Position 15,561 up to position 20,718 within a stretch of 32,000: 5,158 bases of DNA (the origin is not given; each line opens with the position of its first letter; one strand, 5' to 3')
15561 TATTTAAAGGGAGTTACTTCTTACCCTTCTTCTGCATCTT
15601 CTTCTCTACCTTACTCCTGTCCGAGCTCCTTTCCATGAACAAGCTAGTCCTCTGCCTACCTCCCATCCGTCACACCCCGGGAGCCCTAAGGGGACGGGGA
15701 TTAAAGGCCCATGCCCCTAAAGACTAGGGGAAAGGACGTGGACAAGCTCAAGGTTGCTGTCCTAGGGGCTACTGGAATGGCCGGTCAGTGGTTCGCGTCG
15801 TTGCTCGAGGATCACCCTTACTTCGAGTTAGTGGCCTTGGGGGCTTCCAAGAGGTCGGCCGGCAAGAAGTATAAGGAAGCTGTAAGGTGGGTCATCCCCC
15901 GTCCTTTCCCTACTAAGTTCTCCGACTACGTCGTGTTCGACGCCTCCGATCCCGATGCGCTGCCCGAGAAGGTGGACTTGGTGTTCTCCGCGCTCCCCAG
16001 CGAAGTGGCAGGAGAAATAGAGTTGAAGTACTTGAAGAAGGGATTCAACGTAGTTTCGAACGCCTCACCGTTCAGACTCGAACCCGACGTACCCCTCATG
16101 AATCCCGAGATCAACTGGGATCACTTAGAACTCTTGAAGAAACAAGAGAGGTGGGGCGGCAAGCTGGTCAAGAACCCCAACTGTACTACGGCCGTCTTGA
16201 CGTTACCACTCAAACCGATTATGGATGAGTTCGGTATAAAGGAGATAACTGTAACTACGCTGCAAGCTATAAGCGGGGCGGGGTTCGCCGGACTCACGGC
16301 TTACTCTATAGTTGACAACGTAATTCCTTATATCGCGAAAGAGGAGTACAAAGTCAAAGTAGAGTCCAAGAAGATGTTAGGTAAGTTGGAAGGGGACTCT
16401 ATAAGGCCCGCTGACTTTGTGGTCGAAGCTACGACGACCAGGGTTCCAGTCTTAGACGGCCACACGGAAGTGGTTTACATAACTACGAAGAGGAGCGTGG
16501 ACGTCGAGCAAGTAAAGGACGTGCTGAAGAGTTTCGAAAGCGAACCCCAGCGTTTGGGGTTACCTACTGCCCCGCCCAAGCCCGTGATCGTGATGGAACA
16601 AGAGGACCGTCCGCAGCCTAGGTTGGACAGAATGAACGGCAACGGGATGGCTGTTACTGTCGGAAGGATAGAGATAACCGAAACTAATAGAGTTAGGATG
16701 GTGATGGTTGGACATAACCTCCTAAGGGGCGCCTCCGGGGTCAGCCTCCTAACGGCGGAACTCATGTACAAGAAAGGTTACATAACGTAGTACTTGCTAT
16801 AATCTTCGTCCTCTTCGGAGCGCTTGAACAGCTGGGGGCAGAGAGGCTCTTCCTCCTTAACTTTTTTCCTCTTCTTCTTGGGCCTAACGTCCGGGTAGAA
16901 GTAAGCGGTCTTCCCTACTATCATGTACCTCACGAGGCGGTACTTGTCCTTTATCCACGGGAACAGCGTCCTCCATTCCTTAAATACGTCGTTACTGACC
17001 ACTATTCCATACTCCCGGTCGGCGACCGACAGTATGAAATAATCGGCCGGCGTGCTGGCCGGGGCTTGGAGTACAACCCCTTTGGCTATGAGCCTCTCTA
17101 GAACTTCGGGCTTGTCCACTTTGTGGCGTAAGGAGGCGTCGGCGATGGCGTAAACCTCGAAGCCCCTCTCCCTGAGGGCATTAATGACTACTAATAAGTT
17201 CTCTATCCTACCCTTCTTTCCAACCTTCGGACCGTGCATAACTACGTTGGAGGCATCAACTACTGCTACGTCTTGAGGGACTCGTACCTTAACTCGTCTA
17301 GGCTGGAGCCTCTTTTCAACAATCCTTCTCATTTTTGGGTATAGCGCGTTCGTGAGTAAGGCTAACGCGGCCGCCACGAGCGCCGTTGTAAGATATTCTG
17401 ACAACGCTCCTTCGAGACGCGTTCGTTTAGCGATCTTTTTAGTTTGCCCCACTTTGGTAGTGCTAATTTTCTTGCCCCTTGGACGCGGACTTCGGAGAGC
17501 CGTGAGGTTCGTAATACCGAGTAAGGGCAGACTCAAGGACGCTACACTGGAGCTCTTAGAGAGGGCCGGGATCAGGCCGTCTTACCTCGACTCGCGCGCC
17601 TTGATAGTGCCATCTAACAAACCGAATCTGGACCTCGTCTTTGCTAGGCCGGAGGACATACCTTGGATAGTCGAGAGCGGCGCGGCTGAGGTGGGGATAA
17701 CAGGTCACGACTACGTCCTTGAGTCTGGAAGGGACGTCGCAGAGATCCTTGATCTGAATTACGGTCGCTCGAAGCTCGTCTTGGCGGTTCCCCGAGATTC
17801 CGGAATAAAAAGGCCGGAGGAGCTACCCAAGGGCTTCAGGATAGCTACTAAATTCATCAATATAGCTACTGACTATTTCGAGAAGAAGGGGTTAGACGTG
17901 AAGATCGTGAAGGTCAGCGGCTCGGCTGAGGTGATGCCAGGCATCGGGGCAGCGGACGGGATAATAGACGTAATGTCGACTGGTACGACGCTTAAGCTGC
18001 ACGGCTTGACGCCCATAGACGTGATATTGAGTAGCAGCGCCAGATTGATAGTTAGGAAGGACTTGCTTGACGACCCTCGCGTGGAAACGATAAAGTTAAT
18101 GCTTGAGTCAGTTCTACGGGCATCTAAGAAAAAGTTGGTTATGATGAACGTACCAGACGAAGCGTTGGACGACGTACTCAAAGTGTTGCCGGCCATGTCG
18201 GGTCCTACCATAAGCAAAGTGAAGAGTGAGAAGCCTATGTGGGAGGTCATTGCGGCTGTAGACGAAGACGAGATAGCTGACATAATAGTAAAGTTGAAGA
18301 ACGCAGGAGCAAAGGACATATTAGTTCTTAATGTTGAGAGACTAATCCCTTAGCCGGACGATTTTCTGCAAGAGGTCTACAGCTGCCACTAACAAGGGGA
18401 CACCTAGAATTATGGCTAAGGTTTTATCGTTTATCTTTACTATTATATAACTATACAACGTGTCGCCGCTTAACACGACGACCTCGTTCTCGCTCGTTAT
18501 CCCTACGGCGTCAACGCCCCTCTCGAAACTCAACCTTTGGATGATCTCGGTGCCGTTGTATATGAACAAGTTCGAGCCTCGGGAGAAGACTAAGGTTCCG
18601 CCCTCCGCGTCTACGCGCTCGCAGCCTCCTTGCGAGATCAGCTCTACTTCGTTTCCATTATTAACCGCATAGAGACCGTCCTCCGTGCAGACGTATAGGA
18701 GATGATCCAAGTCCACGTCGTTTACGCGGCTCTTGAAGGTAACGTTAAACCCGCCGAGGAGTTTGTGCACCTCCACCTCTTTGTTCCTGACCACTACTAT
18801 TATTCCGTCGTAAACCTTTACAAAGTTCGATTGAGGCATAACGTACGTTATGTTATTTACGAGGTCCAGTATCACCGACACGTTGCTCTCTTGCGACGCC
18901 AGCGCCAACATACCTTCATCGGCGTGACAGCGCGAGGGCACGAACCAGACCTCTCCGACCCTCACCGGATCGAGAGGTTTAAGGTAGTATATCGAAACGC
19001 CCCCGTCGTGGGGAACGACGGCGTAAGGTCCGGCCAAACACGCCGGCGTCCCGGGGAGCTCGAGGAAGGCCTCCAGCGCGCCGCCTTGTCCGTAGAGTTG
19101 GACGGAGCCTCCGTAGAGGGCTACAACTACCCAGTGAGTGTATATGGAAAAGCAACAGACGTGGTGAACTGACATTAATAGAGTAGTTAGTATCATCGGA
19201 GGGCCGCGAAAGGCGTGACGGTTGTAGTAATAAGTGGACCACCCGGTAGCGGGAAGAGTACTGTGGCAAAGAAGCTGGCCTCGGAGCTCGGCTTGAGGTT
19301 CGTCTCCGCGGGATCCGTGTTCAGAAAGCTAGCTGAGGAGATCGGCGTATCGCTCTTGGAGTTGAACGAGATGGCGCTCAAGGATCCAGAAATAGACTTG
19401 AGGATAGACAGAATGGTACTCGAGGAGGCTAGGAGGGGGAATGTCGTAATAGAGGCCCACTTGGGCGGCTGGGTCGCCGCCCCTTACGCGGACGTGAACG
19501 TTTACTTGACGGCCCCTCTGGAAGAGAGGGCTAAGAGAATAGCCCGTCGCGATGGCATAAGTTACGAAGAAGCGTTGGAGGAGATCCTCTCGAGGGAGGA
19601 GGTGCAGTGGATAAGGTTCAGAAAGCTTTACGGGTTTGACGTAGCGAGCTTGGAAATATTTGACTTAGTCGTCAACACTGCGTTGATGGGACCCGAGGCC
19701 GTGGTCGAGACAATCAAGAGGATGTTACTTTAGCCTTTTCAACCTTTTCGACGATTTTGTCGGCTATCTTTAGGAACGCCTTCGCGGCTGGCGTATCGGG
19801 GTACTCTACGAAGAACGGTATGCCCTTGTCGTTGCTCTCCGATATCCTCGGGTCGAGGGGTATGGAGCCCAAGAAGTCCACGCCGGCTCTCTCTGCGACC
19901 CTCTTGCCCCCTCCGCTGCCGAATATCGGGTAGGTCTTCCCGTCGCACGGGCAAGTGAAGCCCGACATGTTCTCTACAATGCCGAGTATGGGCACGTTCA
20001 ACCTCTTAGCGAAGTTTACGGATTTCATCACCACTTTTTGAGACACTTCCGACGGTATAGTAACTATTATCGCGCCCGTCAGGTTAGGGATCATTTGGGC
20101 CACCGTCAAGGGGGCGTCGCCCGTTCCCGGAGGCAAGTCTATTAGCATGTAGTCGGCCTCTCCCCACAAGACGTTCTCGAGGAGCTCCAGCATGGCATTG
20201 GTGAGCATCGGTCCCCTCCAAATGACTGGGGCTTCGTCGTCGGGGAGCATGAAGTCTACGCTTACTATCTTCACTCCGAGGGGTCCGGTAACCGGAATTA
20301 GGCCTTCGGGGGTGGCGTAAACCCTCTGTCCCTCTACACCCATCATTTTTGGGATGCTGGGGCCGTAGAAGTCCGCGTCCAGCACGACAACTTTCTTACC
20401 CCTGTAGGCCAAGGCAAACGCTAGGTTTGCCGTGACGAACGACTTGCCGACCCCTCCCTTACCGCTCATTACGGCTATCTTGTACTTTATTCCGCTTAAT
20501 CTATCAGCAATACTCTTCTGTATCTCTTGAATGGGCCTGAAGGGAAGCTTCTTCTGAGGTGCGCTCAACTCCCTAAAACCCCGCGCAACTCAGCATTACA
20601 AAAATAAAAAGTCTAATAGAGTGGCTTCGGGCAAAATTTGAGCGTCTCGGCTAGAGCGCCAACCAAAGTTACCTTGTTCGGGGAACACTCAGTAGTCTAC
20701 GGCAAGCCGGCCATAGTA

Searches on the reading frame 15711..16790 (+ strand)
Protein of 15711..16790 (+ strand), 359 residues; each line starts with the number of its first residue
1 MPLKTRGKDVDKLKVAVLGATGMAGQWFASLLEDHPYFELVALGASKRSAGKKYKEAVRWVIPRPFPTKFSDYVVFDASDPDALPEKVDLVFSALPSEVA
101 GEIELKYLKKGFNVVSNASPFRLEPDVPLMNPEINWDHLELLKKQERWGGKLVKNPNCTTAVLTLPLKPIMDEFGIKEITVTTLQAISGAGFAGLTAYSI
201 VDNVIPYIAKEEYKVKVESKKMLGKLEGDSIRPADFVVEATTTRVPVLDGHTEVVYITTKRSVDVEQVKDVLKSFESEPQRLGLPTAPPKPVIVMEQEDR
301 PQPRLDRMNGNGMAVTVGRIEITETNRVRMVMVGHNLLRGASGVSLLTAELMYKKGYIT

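Call 11: search_protein_families(library=pfam, proteins=[window:15711-16790:+], max_evalue=0.001)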
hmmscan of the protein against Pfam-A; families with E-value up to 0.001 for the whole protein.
window:15711-16790:+ (359 aa): 4 families
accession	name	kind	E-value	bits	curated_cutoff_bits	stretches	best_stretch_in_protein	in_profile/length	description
PF02774.23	Semialdhyde_dhC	-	1.5e-35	123.5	26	1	167-338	1-183/184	Semialdehyde dehydrogenase, dimerisation domain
PF01118.30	Semialdhyde_dh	-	4e-32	111.6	26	1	14-140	1-119/121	Semialdehyde dehydrogenase, NAD binding domain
PF01408.29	GFO_IDH_MocA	-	0.00039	21.5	24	0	13-115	1-90/120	Oxidoreductase family, NAD-binding Rossmann fold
PF02800.25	Gp_dh_C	-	0.00048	20.2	24.4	0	167-275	5-109/158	Glyceraldehyde 3-phosphate dehydrogenase, C-terminal domain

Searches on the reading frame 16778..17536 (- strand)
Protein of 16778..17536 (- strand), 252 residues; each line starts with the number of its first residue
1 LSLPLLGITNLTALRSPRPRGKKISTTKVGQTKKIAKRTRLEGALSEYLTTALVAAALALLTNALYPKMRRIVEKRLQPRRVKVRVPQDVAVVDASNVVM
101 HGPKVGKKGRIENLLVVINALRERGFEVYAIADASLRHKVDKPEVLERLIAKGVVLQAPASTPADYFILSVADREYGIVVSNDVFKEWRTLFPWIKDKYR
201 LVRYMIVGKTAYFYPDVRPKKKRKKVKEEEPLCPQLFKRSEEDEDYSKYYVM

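Call 11: search_protein_families(library=pfam, proteins=[window:16778-17536:-], max_evalue=0.001)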
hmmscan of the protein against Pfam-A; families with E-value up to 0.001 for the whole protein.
window:16778-17536:- (252 aa): 1 family
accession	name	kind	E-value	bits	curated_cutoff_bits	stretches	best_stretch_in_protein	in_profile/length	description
PF11977.14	RNase_Zc3h12a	-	2e-31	109.2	23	1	89-227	3-153/154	Zc3h12a-like Ribonuclease NYN domain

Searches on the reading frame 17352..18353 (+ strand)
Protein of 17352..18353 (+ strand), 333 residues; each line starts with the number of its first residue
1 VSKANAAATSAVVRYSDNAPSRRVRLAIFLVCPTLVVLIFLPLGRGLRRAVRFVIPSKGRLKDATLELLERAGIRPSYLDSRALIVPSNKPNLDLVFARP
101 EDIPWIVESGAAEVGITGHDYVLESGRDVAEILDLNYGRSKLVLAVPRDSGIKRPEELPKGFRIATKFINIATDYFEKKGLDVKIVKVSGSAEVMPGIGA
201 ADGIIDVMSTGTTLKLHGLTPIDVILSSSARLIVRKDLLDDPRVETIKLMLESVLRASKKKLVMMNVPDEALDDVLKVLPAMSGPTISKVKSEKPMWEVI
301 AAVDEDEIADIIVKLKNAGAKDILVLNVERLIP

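Call 11: search_protein_families(library=pfam, proteins=[window:17352-18353:+], max_evalue=0.001)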
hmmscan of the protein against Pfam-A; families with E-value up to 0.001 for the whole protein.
window:17352-18353:+ (333 aa): 3 families
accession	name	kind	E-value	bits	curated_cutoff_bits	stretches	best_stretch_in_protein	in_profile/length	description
PF01634.23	HisG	-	1.2e-49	168.7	25.5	1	99-250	1-155/158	ATP phosphoribosyltransferase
PF08029.16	HisG_C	-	3.3e-22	78.8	23.5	1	257-329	1-72/73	HisG, C-terminal domain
PF09084.16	NMT1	-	4.9e-05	23.8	20.5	0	96-165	26-97/216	NMT1/THI5 like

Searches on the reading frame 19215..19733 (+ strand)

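Call 85: search_protein_families(library=pfam, proteins=[window:19215-19733:+], max_evalue=0.001)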
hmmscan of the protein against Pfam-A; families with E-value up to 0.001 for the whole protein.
window:19215-19733:+ (172 aa): 17 families
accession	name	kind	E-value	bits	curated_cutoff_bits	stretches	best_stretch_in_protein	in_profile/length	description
PF13189.12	Cytidylate_kin2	-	6e-24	85.6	28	1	3-155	1-174/176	Cytidylate kinase-like family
PF13238.12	AAA_18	-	5.6e-18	66.1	29.4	1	4-118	1-117/128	AAA domain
PF13207.12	AAA_17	-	5.3e-17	62.8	27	1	8-113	2-123/136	AAA domain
PF02224.24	Cytidylate_kin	-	8.4e-16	58.8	26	2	5-40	2-37/211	Cytidylate kinase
PF13671.12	AAA_33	-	1.5e-08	35.5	27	1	3-79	1-74/143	AAA domain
PF00004.35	AAA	-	4.9e-06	27.5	21.2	1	4-32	1-29/131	ATPase family associated with various cellular activities (AAA)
PF01202.28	SKI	-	9.7e-06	26.2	22.1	1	10-114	1-107/159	Shikimate kinase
PF13521.12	AAA_28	-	1e-05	26.3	27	1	4-74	2-66/164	AAA domain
PF01121.26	CoaE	-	1.1e-05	25.6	27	0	3-51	2-49/180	Dephospho-CoA kinase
PF00406.28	ADK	-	2.8e-05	24.7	26.8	1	6-40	1-35/151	Adenylate kinase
PF20720.3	nSTAND3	-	0.00011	22.4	27.2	1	3-25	19-41/155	Novel STAND NTPase 3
PF01712.25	dNK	-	0.00011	22.4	27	0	5-30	2-27/203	Deoxynucleoside kinase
PF08433.16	KTI12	-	0.00017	21.7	22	1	1-25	1-25/271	Chromatin associated protein KTI12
PF13191.12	AAA_16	-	0.00034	21.6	32.6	1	3-29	26-55/167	AAA ATPase domain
PF13401.12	AAA_22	-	0.00041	21.1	27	0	3-28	7-32/130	AAA domain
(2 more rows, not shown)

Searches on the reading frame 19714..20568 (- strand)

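Call 85: search_protein_families(library=pfam, proteins=[window:19714-20568:-], max_evalue=0.001)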
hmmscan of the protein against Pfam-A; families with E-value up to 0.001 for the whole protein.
window:19714-20568:- (284 aa): 7 families
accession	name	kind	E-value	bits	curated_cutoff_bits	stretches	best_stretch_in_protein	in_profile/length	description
PF10609.15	ParA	-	3e-97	325.3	27.1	1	27-272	2-245/246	NUBPL iron-transfer P-loop NTPase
PF01656.29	CbiA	-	2.8e-16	60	25.4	1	31-201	1-112/125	CobQ/CobB/MinD/ParA nucleotide binding domain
PF00142.24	Fer4_NifH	-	2.7e-09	37.4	25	1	31-66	3-37/271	4Fe-4S iron sulfur cluster binding proteins, NifH/frxC family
PF13614.12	AAA_31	-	4.3e-09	37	27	1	30-67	3-40/177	AAA domain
PF02374.21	ArsA_ATPase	-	2.9e-06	27.2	24.3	1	30-66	2-38/305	Anion-transporting ATPase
PF06414.18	Zeta_toxin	-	0.00012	22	22.3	1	28-84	15-70/199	Zeta toxin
PF09140.17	MipZ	-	0.00013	21.8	20.7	1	31-77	3-49/262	ATPase MipZ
